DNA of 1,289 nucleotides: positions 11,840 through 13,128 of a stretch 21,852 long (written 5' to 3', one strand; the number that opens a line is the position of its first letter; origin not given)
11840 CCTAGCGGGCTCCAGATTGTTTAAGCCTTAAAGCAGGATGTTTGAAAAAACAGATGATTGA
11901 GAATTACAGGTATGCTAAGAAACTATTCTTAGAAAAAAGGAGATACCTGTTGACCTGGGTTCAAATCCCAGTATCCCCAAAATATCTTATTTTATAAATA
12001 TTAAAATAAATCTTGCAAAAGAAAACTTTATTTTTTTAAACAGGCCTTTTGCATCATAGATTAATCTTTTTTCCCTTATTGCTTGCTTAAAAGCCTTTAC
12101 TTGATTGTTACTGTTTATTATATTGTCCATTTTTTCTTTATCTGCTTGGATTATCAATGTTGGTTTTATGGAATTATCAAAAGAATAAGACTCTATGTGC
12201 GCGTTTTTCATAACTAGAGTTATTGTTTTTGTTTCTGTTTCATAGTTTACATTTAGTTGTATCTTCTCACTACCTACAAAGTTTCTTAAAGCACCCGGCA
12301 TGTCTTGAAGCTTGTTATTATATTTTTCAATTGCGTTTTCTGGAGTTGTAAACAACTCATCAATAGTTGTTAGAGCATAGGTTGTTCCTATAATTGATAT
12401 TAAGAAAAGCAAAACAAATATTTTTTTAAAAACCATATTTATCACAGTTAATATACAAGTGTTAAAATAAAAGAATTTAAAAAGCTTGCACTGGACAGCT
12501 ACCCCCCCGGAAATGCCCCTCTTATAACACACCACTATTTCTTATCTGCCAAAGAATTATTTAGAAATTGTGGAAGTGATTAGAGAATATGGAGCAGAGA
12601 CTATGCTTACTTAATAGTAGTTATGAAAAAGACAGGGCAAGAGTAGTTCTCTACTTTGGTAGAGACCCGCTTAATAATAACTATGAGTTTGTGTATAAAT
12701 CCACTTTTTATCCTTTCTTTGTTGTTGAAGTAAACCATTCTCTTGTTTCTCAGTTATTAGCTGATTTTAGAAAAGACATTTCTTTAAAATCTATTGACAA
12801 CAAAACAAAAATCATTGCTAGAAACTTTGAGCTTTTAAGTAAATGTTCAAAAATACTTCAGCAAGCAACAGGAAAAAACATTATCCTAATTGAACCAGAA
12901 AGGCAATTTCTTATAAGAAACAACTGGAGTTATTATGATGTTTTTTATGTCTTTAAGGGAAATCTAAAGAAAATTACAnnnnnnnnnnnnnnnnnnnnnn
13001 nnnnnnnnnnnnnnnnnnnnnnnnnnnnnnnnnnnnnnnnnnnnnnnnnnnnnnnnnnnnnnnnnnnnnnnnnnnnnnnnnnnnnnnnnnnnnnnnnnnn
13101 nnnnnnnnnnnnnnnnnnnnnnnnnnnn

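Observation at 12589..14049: Miniaturised, apparently dead family-B DNA polymerase relic (no exonuclease core, no thumb, motif C destroyed)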

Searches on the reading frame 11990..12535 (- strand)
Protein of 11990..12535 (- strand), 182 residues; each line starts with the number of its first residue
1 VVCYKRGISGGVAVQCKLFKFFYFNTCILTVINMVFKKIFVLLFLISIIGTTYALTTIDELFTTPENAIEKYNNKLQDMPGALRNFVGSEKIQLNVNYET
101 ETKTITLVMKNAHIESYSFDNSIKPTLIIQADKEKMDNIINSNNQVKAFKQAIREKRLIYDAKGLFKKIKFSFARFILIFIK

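Call 16: search_protein_families(library=pfam, proteins=[window:11990-12535:-], max_evalue=0.001)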
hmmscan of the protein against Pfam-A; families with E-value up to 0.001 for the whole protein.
window:11990-12535:- (182 aa): 0 families

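Call 67: search_protein_families(library=pfam, proteins=[window:11990-12535:-], max_evalue=0.01)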
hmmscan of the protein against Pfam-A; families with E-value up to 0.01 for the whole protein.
window:11990-12535:- (182 aa): 2 families
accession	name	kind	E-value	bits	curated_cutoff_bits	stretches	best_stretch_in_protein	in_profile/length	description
PF22358.2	MfA4_C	-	0.0043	17.3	27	1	91-164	4-75/137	Minor fimbrium tip subunit MfA4, C-terminal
PF16796.11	Microtub_bd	-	0.0076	16.6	27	0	71-127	10-70/155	Microtubule binding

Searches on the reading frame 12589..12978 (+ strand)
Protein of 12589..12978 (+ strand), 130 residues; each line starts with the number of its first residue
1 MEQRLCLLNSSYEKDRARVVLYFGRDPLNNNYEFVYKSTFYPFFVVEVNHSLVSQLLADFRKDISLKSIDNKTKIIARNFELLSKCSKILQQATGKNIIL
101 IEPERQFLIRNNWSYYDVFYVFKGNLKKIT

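Call 55: search_protein_families(library=pfam, alignment_id=A4, max_evalue=1)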
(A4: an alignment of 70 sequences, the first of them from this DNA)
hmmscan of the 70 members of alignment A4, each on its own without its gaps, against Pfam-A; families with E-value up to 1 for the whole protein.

A. member 1, seq(130 aa): 0 families

B. families by the number of members that match (of 70 scanned): 26 families (the first 25 are shown)
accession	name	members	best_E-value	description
PF15219.11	TEX12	1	0.0019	Testis-expressed 12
PF15880.10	NDUFV3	1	0.011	NADH dehydrogenase [ubiquinone] flavoprotein 3, mitochondrial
PF14470.12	bPH_3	1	0.022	Bacterial PH domain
PF00521.26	DNA_topoisoIV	1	0.025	DNA gyrase/topoisomerase IV, subunit A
PF22218.1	SAS-6_C_CC_2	1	0.026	SAS-6, C-terminal coiled coil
PF12527.13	DUF3727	1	0.032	Protein of unknown function (DUF3727)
PF19915.4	bpX0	1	0.042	MoxR-vWA-beta-propeller ternary system domain bpX0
PF05491.19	RuvB_C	1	0.045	RuvB C-terminal winged helix domain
PF13681.11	PilX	1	0.047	Type IV pilus assembly protein PilX C-term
PF15150.11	PMAIP1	1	0.057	Phorbol-12-myristate-13-acetate-induced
PF00773.25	RNB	1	0.065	RNB domain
PF21828.1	DUF6888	1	0.066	Domain of unknown function (DUF6888)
PF21449.3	RIF2_ASCE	1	0.066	RIF2, ASCE domain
PF13635.12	DUF4143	1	0.067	Domain of unknown function (DUF4143)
PF14098.11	SSPI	1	0.067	Small, acid-soluble spore protein I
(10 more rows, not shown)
